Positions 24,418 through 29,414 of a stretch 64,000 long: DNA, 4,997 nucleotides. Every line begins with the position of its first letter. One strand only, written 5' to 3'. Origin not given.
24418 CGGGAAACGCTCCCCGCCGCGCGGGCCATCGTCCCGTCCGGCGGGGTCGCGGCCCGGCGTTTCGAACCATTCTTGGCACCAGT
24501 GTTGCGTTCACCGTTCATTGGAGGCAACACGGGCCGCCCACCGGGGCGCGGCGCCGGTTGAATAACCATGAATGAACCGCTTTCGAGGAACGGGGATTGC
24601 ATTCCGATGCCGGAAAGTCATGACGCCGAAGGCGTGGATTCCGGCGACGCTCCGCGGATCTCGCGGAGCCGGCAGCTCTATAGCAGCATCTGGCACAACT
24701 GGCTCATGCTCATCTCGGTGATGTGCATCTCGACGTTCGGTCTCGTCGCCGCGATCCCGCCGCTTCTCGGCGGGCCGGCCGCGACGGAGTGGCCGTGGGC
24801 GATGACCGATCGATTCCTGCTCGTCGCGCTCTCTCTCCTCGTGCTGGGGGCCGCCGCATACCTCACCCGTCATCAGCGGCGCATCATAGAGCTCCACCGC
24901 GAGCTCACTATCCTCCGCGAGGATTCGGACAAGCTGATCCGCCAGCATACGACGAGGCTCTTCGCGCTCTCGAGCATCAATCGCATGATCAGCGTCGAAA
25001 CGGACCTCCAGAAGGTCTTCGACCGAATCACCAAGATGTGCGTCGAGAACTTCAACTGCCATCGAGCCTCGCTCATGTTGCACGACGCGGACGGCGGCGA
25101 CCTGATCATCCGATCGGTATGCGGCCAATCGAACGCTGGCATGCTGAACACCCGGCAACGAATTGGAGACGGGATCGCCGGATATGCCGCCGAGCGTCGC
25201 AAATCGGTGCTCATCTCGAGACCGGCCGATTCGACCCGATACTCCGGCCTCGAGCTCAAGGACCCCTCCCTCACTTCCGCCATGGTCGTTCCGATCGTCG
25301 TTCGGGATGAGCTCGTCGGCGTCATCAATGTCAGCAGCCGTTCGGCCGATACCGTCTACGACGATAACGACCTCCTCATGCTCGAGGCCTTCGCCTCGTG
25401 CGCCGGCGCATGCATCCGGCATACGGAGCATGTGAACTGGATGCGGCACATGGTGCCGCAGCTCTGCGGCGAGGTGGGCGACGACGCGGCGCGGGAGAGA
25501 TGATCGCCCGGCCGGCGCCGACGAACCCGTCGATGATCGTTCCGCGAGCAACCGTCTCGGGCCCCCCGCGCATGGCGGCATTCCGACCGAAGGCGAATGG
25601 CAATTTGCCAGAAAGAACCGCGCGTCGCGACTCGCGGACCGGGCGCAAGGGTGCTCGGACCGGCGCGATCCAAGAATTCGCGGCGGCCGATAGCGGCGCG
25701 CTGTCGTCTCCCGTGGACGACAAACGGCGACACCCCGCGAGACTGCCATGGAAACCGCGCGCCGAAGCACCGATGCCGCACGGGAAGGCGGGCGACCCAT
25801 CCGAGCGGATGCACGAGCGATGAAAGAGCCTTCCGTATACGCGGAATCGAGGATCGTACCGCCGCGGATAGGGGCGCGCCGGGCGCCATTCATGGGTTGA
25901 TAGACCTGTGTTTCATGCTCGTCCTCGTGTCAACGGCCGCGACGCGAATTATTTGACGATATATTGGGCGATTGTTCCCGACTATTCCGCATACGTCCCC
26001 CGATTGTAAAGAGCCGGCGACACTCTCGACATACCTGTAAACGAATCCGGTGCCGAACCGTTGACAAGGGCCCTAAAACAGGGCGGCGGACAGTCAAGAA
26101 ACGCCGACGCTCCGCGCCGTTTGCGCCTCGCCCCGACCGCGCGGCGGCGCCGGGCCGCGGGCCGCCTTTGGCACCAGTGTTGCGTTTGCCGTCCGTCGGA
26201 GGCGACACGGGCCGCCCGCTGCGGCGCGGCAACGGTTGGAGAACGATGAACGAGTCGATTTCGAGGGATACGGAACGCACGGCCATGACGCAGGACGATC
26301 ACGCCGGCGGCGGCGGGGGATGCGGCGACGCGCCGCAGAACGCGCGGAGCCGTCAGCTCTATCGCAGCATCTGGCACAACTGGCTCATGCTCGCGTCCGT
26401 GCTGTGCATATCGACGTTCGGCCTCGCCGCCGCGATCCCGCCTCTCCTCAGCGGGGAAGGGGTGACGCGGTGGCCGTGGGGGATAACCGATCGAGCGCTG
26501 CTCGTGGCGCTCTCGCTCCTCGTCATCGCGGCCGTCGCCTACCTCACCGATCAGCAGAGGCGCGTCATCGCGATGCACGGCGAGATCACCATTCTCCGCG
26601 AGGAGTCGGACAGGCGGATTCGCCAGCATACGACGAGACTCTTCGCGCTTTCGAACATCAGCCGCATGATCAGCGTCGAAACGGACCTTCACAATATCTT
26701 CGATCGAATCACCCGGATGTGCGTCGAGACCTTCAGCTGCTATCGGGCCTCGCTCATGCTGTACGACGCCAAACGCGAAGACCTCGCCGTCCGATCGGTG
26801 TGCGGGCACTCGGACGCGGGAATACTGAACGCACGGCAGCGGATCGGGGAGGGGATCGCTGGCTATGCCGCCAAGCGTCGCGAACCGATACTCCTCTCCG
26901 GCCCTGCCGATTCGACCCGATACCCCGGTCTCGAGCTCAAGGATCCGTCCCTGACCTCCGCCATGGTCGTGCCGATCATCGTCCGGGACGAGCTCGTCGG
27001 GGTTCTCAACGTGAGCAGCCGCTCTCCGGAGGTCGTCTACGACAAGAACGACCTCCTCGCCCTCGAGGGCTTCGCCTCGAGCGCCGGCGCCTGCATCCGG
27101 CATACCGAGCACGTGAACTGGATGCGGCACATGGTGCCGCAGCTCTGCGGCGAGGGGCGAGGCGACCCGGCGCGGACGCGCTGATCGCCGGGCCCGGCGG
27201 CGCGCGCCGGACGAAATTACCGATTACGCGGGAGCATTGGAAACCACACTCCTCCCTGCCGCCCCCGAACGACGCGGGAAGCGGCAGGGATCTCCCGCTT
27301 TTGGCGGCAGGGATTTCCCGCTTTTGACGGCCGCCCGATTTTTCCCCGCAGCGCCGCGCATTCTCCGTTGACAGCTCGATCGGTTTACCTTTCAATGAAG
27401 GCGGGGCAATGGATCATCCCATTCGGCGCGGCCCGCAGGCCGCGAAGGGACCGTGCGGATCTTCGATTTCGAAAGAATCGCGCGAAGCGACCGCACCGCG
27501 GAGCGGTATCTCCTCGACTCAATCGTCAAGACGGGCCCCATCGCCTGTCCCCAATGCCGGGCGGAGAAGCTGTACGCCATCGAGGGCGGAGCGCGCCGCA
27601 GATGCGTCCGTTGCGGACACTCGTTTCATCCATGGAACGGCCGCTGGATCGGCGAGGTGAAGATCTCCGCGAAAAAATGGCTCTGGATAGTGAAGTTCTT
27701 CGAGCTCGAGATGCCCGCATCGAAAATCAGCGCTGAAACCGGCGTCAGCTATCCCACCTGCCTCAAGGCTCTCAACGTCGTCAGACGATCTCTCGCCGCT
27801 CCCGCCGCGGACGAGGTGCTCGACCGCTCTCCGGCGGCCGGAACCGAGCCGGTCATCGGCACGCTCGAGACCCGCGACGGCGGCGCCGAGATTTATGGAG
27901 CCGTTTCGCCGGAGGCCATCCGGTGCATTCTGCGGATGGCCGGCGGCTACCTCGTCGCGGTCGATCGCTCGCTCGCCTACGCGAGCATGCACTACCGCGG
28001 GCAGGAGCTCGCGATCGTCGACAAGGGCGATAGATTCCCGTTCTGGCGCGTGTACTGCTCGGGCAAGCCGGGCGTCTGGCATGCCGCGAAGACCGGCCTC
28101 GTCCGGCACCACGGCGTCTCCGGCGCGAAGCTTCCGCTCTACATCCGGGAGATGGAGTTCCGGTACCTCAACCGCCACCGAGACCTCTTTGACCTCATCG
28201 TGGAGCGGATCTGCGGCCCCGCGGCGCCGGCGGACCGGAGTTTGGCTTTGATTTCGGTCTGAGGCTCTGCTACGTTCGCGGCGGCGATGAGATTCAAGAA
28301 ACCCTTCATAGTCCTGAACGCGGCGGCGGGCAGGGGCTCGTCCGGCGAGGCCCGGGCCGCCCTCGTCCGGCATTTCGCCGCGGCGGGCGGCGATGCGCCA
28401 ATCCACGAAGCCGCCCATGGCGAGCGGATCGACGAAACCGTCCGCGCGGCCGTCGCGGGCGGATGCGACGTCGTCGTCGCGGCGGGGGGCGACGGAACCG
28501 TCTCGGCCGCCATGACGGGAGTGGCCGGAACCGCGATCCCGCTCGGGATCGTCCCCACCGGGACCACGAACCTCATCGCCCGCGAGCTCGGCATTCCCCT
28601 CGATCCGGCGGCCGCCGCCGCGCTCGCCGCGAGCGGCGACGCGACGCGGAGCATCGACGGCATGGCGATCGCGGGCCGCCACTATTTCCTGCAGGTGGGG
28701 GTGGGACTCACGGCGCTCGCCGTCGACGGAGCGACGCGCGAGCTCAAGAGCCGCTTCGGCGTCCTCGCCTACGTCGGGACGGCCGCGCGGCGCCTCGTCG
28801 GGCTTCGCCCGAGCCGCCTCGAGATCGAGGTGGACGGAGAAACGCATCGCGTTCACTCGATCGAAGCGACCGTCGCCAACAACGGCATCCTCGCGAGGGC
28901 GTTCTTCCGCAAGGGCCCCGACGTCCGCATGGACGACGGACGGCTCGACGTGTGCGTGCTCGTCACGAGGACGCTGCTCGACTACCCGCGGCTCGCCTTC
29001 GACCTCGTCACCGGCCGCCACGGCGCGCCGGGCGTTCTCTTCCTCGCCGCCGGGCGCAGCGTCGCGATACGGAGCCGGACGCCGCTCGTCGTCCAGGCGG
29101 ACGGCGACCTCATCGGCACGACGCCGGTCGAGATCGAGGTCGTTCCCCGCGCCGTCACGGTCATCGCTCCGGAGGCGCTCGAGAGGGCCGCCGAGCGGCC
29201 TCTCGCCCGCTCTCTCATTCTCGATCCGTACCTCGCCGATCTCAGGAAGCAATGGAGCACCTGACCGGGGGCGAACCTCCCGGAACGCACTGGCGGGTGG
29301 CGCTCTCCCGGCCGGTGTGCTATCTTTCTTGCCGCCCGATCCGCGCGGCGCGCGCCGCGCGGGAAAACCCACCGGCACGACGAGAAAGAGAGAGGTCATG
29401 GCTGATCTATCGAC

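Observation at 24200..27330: Tandem duplicated TM-GAF genes, each driven by an identical perfect sigma-54 promoter, with conserved TGGCA-N3-TGCCA palindromes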

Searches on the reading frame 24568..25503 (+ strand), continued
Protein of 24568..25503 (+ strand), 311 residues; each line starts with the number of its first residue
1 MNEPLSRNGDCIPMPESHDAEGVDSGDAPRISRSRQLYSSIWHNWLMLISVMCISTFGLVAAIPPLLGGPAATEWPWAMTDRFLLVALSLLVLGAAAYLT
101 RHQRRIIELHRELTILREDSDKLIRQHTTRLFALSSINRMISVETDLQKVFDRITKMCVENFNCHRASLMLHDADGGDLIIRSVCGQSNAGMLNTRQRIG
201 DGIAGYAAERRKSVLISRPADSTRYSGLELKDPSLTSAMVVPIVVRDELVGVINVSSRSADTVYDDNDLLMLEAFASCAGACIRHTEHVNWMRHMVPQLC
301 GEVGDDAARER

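Call 65: search_protein_families(library=pfam, proteins=[L001:1702-2973:+, L001:4720-5724:+, L003:3125-4792:+], max_evalue=0.01)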
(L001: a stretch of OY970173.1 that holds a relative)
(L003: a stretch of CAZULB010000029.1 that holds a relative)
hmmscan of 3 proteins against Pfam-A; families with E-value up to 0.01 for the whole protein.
L001:1702-2973:+ (423 aa): 5 families
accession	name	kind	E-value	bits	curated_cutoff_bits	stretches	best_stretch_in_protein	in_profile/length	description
PF13641.12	Glyco_tranf_2_3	-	3.6e-37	129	27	1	63-285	1-230/230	Glycosyltransferase like family 2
PF00535.33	Glycos_transf_2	-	1e-31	110.5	23.3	1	66-227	1-163/168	Glycosyl transferase family 2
PF13632.12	Glyco_trans_2_3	-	9.8e-24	84.7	27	1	146-361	2-192/198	Glycosyl transferase family group 2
PF13506.12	Glyco_transf_21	-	1.7e-11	44.4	21.7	1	127-283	16-173/174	Glycosyl transferase family 21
PF10111.15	Glyco_tranf_2_2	-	8.2e-06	25.9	27.3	1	66-154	1-93/276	Glycosyltransferase like family 2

L001:4720-5724:+ (334 aa): 1 family
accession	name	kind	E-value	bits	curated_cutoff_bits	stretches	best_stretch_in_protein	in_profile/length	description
PF01522.26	Polysacc_deac_1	-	3.2e-22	79.2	23.1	1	131-282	3-122/124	Polysaccharide deacetylase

L003:3125-4792:+ (555 aa): 12 families
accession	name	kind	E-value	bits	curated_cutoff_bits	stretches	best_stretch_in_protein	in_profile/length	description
PF13428.12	TPR_14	-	4.9e-13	48.8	23.5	0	138-179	2-43/44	Tetratricopeptide repeat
PF14559.12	TPR_19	-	5.9e-13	49.4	25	2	82-137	5-59/68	Tetratricopeptide repeat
PF00515.34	TPR_1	-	9e-09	35.2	27.8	0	143-170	7-34/34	Tetratricopeptide repeat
PF07719.23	TPR_2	-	1.7e-07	31.2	27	0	34-64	2-32/34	Tetratricopeptide repeat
PF24575.1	TPR_Slam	-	2.1e-06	28.6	35.2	0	138-180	46-90/104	Surface lipoprotein assembly modifier, N-terminal TPR repeats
PF23914.1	TPR_CcmH_CycH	-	3.7e-06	27.3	42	1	57-173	6-123/158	Cytochrome c-type biogenesis protein H TPR domain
PF13432.12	TPR_16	-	1e-05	26.3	32.7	0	150-179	10-39/65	Tetratricopeptide repeat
PF13414.12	TPR_11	-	1.6e-05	25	26.8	0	47-67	8-28/42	TPR repeat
PF14561.12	TPR_20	-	0.0012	19.5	25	0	153-190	4-41/90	Tetratricopeptide repeat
PF13176.12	TPR_7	-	0.0028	18.1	27.9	0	35-65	1-33/36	Tetratricopeptide repeat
PF21197.3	PgaA_barrel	-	0.0065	16.1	27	0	380-484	124-222/294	PgaA membrane beta barrel domain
PF13374.12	TPR_10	-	0.008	16.6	27.5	0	32-62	1-31/42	Tetratricopeptide repeat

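Call 69: search_protein_families(library=ncbifam, proteins=[L034:4471-5280:+, L045:13826-14803:-], max_evalue=0.1)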
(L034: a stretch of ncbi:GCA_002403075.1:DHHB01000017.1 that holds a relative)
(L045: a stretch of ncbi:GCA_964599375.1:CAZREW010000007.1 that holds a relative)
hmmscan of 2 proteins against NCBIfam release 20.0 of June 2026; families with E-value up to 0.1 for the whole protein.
L034:4471-5280:+ (269 aa): 2 families
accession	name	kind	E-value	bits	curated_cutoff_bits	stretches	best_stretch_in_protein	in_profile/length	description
NF033547.1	transpos_IS1595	equivalog_domain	8.1e-10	38.9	75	2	206-241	179-215/215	IS1595 family transposase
NF004633.0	PRK05978.1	subfamily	0.00048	19.4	187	1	12-59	17-64/149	hypothetical protein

L045:13826-14803:- (325 aa): 3 families
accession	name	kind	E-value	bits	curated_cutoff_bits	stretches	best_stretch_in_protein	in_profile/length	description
NF033547.1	transpos_IS1595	equivalog_domain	2.9e-08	33.8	75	1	123-185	2-69/215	IS1595 family transposase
NF001669.0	PRK00432.1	equivalog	0.024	14.6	54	0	72-111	14-52/58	30S ribosomal protein S27ae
NF033550.5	transpos_ISL3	equivalog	0.024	13.7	180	1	87-162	34-109/370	ISL3 family transposase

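Call 72: list_cluster_members(proteins=[P0001, P0002])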
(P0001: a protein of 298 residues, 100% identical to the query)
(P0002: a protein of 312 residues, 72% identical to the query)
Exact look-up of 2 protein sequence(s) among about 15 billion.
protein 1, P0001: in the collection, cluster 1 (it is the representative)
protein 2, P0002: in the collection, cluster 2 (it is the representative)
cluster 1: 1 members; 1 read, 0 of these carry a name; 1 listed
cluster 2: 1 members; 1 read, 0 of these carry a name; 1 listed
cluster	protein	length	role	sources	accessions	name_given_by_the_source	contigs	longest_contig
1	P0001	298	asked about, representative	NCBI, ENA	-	-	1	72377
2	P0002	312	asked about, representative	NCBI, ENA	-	-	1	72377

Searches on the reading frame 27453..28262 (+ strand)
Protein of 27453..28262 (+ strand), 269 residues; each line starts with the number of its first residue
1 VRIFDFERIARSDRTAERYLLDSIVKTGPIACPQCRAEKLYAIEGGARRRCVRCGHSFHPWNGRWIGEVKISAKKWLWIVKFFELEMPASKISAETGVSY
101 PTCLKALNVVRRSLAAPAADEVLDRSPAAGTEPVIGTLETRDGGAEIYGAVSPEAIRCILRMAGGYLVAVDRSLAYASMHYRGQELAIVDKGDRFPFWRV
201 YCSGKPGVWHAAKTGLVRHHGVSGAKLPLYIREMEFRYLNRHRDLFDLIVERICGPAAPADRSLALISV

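Call 7: search_protein_families(library=pfam, proteins=[window:27453-28262:+], max_evalue=0.01)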
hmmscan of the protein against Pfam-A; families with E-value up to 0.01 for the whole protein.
window:27453-28262:+ (269 aa): 2 families
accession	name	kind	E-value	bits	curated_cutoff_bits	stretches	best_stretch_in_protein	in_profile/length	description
PF12760.12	Zn_ribbon_IS1595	-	2.3e-06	27.9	25.4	1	12-56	2-45/46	Transposase zinc-ribbon domain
PF22191.2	IBR_1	-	0.0089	16.3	27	0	30-58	4-31/47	IBR domain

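Call 69: search_protein_families(library=ncbifam, proteins=[window:27453-28262:+], max_evalue=0.1)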
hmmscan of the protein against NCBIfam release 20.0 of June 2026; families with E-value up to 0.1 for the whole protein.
window:27453-28262:+ (269 aa): 1 family
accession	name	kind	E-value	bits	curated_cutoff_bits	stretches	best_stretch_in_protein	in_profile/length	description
NF033547.1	transpos_IS1595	equivalog_domain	4.1e-08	33.4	75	2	208-241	181-215/215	IS1595 family transposase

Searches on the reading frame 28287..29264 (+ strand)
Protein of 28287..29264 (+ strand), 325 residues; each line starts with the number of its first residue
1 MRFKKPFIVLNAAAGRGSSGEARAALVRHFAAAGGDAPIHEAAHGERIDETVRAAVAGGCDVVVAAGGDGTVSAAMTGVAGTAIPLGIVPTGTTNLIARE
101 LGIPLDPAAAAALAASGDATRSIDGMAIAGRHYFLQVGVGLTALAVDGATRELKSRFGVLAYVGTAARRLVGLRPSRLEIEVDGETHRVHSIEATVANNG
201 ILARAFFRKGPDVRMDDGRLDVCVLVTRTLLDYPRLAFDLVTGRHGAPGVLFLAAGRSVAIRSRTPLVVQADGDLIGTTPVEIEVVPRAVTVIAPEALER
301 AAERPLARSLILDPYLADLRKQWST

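Call 36: search_protein_families(library=pfam, proteins=[window:28287-29264:+], max_evalue=0.0001)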
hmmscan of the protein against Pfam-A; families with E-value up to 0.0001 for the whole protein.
window:28287-29264:+ (325 aa): 3 families
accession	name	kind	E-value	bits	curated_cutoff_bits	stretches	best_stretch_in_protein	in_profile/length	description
PF00781.29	DAGK_cat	-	1.4e-23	83.3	23.6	1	7-120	3-118/125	Diacylglycerol kinase catalytic domain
PF19279.4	YegS_C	-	2.4e-22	79.8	27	1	137-293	3-157/158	YegS C-terminal NAD kinase beta sandwich-like domain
PF01513.26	NAD_kinase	-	2.2e-06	28.4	25.5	1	47-95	60-108/130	ATP-NAD kinase N-terminal domain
